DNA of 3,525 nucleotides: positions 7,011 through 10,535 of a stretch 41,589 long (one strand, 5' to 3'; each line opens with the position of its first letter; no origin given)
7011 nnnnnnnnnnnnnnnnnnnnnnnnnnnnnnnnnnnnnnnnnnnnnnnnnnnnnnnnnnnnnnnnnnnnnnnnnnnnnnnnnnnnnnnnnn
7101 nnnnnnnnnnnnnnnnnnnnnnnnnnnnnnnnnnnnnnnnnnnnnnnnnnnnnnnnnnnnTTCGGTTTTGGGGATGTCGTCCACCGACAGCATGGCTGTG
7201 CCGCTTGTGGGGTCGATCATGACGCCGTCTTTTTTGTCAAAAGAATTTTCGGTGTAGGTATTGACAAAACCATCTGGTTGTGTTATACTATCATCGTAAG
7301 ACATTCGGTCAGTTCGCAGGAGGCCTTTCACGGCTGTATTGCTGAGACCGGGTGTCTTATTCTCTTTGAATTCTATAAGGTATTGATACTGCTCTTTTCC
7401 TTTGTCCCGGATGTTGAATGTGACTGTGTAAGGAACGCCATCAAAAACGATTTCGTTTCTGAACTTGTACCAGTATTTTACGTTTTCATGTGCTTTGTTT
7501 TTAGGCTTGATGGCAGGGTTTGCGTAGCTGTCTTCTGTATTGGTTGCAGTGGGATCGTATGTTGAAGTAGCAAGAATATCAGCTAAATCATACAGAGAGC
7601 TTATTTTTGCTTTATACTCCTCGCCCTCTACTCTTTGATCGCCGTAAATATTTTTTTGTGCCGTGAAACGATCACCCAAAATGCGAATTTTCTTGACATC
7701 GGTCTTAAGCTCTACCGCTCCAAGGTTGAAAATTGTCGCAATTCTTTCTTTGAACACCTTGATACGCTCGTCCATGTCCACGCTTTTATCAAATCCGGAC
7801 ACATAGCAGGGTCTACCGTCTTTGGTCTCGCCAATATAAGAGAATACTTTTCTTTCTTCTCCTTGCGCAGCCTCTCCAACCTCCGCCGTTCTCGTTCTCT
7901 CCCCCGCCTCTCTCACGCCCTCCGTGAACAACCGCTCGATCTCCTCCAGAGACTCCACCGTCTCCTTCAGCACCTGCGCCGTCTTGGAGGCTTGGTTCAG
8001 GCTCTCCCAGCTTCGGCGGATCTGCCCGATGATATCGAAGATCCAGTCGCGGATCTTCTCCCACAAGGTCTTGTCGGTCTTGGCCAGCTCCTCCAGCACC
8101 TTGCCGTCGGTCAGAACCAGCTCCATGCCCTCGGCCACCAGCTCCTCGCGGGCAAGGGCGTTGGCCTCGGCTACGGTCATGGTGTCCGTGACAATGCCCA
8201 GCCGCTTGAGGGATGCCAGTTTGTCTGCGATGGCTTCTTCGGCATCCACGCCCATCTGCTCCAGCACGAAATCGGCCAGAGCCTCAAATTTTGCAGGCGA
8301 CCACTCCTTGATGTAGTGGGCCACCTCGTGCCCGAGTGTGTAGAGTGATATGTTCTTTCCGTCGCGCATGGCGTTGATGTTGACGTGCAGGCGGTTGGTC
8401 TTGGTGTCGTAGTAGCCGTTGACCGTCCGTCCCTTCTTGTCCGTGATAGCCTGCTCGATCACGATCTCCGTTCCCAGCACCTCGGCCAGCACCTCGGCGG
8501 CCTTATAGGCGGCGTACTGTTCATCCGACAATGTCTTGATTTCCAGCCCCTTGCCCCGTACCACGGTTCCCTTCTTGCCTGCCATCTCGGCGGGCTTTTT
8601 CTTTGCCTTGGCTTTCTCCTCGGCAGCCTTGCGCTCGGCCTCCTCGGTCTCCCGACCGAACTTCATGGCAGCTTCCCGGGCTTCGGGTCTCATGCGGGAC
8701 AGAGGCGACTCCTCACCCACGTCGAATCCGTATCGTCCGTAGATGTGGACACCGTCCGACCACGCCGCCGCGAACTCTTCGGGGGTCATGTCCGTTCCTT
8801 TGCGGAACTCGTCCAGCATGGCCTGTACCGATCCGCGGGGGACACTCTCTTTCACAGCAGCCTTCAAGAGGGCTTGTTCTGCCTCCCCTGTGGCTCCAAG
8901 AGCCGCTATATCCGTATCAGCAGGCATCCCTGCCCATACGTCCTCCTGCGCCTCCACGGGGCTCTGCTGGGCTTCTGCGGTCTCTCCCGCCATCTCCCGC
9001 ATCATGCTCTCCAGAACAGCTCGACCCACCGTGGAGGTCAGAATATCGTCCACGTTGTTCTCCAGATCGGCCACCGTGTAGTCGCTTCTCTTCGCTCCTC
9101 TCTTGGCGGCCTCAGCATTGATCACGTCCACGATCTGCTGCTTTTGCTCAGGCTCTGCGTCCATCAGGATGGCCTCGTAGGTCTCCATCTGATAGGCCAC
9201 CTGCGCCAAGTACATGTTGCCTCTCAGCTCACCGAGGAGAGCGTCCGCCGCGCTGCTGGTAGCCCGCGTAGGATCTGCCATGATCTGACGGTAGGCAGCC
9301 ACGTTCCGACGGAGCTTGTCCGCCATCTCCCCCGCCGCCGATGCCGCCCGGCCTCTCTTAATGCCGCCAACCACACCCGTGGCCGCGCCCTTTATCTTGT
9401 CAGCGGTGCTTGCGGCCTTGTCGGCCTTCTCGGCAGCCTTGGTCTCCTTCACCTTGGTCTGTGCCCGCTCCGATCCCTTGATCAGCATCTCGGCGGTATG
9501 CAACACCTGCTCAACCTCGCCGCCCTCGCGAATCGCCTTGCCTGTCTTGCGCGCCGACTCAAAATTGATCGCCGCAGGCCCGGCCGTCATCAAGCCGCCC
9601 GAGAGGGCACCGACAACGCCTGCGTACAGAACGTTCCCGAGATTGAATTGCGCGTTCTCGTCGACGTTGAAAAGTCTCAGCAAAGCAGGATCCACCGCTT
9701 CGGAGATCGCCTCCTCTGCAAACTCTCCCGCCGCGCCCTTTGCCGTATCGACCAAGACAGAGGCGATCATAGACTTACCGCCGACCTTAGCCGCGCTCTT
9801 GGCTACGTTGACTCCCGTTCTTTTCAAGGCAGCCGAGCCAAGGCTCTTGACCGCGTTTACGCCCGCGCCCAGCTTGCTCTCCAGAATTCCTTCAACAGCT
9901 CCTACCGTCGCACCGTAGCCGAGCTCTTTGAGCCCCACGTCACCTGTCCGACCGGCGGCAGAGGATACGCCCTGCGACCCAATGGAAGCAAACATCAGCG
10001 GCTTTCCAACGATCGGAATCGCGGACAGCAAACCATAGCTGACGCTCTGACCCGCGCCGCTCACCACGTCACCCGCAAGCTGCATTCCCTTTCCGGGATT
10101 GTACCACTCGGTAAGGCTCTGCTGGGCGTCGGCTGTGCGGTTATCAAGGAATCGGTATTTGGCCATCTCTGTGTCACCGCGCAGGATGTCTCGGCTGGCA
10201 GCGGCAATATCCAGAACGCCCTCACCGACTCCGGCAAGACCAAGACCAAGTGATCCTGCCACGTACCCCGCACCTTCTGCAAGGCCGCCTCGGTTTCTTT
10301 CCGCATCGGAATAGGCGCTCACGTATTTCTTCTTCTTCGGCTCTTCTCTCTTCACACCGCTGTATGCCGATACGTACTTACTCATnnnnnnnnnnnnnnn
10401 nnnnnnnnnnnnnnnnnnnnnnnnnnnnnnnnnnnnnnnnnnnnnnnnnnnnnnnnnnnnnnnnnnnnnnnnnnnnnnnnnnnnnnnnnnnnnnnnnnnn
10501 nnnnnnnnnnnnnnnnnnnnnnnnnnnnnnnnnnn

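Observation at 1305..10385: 3,026-aa single ORF occupying 21.8% of the window in the ejection-protein slot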

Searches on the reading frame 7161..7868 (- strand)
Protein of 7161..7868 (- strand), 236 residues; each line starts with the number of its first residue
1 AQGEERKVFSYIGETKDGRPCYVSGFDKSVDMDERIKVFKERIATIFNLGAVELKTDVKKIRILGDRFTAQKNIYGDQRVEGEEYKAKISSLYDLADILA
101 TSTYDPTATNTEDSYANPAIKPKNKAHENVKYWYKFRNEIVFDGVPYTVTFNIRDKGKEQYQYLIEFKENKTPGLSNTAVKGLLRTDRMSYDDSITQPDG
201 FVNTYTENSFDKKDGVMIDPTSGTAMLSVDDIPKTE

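Call 14: search_protein_families(library=pfam, proteins=[window:7161-7868:-], max_evalue=5)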
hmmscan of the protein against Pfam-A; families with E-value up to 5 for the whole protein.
window:7161-7868:- (236 aa): 1 family
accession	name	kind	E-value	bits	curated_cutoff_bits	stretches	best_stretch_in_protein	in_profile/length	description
PF18798.6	LPD3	-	0.0045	17.6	27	1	83-159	47-110/114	Large polyvalent protein-associated domain 3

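Call 53: search_protein_families(library=ncbifam, proteins=[window:7161-7868:-], max_evalue=1)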
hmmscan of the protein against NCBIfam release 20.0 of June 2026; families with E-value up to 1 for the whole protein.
window:7161-7868:- (236 aa): 0 families

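Call 84: search_protein_families(library=padloc, proteins=[window:7161-7868:-], max_evalue=0.1)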
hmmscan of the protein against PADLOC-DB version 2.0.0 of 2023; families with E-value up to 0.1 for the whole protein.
window:7161-7868:- (236 aa): 0 families

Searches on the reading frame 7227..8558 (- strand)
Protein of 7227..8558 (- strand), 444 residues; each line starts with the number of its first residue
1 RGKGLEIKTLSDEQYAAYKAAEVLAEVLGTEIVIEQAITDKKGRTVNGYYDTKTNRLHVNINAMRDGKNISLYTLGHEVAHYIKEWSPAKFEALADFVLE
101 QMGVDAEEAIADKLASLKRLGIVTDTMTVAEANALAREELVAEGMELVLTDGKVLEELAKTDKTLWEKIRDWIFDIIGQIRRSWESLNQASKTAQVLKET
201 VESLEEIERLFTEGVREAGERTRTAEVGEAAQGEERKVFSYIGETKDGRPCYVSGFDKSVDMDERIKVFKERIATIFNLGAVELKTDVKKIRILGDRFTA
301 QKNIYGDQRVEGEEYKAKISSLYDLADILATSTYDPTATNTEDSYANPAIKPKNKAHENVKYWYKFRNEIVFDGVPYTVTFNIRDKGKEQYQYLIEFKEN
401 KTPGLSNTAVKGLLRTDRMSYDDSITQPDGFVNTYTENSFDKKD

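Call 70: predict_structure(alignment_id=A3)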
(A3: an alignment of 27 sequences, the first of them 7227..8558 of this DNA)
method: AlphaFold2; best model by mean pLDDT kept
length: 444 residues; sequences in the alignment: 27
mean_pLDDT: 58.6   pTM: 0.39
mean pLDDT of the five models: 58.6, 56.1, 53.8, 52.2, 45.6
residues with pLDDT >= 90: 5; 70-90: 155; 50-70: 114; < 50: 170
segments of 3 or more residues with pLDDT < 50: 1-3, 151-181, 183-185, 187-237, 273-288, 298-316, 402-444
pLDDT, mean of each block of 10 residues (from residue 1): 62 74 65 85 84 85 82 78 70 67 71 79 80 80 67 44 43 45 46 42 41 35 28 42 65 60 57 44 39 50 32 47 62 66 72 73 78 71 72 71 43 37 25 28 34
secondary structure, 60 per line:
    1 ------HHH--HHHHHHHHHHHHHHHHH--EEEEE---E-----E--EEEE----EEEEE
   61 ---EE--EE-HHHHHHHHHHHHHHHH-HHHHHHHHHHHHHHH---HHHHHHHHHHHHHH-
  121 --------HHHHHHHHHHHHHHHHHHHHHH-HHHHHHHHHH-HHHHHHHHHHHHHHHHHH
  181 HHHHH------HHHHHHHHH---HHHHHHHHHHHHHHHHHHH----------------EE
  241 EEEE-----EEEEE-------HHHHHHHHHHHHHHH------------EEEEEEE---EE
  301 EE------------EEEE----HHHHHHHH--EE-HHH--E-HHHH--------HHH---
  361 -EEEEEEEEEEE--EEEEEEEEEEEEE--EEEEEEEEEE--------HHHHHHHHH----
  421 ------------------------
elements in order: H12-28 E31-35 E48-51 E56-60 H71-86 H88-102 H106-119 H129-150 H152-161 H163-185 H192-200 H204-222 E239-244 E250-254 H262-276 E289-295 E299-302 E315-318 H323-330 H343-346 E362-372 E375-387 E390-399 H408-416

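Call 72: fold_search(model_id=the predicted structure, library=pdb)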
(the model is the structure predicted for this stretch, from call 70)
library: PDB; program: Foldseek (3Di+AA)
matches with E <= 10: 1271; with E <= 0.001: 0
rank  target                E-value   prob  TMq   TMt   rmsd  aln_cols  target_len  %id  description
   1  6zxk_J                1.1e-02  0.35  0.19  0.14  28.3       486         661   14  Fully-loaded anthrax lethal toxin in its heptameric pre-pore state and PA7LF(2+1B) arrangement (released 2020-09-02)
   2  1pwp_A                1.8e-02  0.41  0.21  0.15  30.4       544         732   14  Crystal Structure of the Anthrax Lethal Factor complexed with Small Molecule Inhibitor NSC 12155 (released 2004-01-13)
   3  6zxj_I                2.5e-02  0.38  0.22  0.16  30.1       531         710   13  Fully-loaded anthrax lethal toxin in its heptameric pre-pore state, in which the third lethal factor is masked out (PA (released 2020-09-02)
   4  6zxk_H                3.5e-02  0.90  0.17  0.11  12.4       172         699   14  Fully-loaded anthrax lethal toxin in its heptameric pre-pore state and PA7LF(2+1B) arrangement (released 2020-09-02)
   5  1pwp_B                5.2e-02  0.20  0.18  0.13  29.9       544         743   12  Crystal Structure of the Anthrax Lethal Factor complexed with Small Molecule Inhibitor NSC 12155 (released 2004-01-13)
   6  6zxj_H                6.2e-02  0.28  0.22  0.16  29.2       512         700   12  Fully-loaded anthrax lethal toxin in its heptameric pre-pore state, in which the third lethal factor is masked out (PA (released 2020-09-02)
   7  6e8a_A                7.0e-02  0.69  0.15  0.39  17.2       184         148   10  Crystal structure of DcrB from Salmonella enterica at 1.92 Angstroms resolution (released 2018-10-31)
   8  9grx_0                1.0e-01  0.60  0.12  0.29   9.0       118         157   13  NDH-PSI-LHCI supercomplex from S. oleracea (released 2025-02-12)
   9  6sjj_J                1.1e-01  0.15  0.06  0.14  17.1        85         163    9  A new modulated crystal structure of ANS complex of St John's wort Hyp-1 protein with 36 protein molecules in the asym (released 2020-06-24)
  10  2flh_A                1.2e-01  0.11  0.09  0.21  14.1       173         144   12  Crystal structure of cytokinin-specific binding protein from mung bean in complex with cytokinin (released 2006-11-21)
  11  4ol4                  1.5e-01  0.20  0.11  0.23  17.1       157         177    7  Crystal structure of secreted proline rich antigen MTC28 (Rv0040c) from Mycobacterium tuberculosis (released 2015-01-28)
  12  6ue2_B                1.5e-01  0.60  0.09  0.15  15.2        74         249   11  1.85 Angstrom Resolution Crystal Structure of Class D beta-lactamase from Clostridium difficile 630 (released 2019-12-25)
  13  6ue2_D                1.6e-01  0.51  0.09  0.14  14.7        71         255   11  1.85 Angstrom Resolution Crystal Structure of Class D beta-lactamase from Clostridium difficile 630 (released 2019-12-25)
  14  6p3j_A                1.6e-01  0.07  0.09  0.11  13.3       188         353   13  Crystal structure of LigU (released 2019-07-31)
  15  6wy4_B                1.7e-01  0.38  0.09  0.15  15.7       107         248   13  Crystal Structure of Wild Type Class D beta-lactamase from Clostridium difficile 630 (released 2020-05-27)
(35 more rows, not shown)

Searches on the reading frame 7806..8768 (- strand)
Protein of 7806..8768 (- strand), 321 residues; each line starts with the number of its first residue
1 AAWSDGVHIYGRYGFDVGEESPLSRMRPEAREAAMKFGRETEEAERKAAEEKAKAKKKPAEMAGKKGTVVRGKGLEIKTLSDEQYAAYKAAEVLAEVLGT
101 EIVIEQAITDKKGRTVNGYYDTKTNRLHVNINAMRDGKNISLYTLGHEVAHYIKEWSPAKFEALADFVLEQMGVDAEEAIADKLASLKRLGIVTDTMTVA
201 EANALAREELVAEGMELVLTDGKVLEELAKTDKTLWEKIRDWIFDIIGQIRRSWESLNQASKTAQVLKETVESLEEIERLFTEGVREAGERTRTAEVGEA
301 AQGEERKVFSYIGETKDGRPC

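Call 14: search_protein_families(library=pfam, proteins=[window:7806-8768:-], max_evalue=5)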
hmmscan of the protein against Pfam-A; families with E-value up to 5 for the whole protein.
window:7806-8768:- (321 aa): 1 family
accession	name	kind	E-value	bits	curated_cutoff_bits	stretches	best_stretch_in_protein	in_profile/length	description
PF12006.13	DUF3500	-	0.33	10.9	27.2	0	265-320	204-256/297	Protein of unknown function (DUF3500)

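Call 53: search_protein_families(library=ncbifam, proteins=[window:7806-8768:-], max_evalue=1)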
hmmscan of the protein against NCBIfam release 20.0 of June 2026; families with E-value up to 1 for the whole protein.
window:7806-8768:- (321 aa): 1 family
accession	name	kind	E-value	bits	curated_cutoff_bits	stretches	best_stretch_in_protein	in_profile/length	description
NF038145.1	Hvo_1808_fam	equivalog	0.0034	16.7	200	1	103-153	96-145/432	Hvo_1808 family surface protein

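Call 84: search_protein_families(library=padloc, proteins=[window:7806-8768:-], max_evalue=0.1)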
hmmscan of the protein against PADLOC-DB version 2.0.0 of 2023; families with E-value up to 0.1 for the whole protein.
window:7806-8768:- (321 aa): 1 family
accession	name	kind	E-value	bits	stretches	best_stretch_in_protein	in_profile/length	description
PDLC04141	capP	-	0.00012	19.7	1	86-186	19-109/242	capP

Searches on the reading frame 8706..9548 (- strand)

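Call 14: search_protein_families(library=pfam, proteins=[window:8706-9548:-], max_evalue=5)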
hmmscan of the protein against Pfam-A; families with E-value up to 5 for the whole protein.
window:8706-9548:- (281 aa): 0 families

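Call 53: search_protein_families(library=ncbifam, proteins=[window:8706-9548:-], max_evalue=1)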
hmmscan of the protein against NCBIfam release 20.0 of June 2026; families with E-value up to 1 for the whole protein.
window:8706-9548:- (281 aa): 1 family
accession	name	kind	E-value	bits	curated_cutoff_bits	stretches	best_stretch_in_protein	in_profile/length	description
NF006765.0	PRK09287.1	equivalog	0.0076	15.2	413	1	118-266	229-364/476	NADP-dependent phosphogluconate dehydrogenase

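Call 84: search_protein_families(library=padloc, proteins=[window:8706-9548:-], max_evalue=0.1)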
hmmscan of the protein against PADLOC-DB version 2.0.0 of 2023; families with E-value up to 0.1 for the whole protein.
window:8706-9548:- (281 aa): 0 families

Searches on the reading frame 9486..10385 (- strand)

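Call 14: search_protein_families(library=pfam, proteins=[window:9486-10385:-], max_evalue=5)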
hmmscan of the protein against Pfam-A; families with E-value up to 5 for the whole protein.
window:9486-10385:- (300 aa): 2 families
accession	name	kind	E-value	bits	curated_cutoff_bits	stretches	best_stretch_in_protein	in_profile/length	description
PF13631.11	Cytochrom_B_N_2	-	0.0074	16.7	27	1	100-138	45-83/169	Cytochrome b(N-terminal)/b6/petB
PF11985.13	Phage_Mu_Gp27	-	0.039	14.8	28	1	174-239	34-96/173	Bacteriophage Mu, Gp27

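Call 53: search_protein_families(library=ncbifam, proteins=[window:9486-10385:-], max_evalue=1)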
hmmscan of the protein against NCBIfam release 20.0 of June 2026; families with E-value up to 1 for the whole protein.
window:9486-10385:- (300 aa): 1 family
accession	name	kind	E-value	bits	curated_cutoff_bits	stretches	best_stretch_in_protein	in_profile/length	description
NF050120.1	bc1_QcrB_actin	exception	0.25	10.2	500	1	100-136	144-180/458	cytochrome bc1 complex cytochrome b subunit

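Call 84: search_protein_families(library=padloc, proteins=[window:9486-10385:-], max_evalue=0.1)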
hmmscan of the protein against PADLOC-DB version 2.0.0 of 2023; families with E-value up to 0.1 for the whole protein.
window:9486-10385:- (300 aa): 0 families
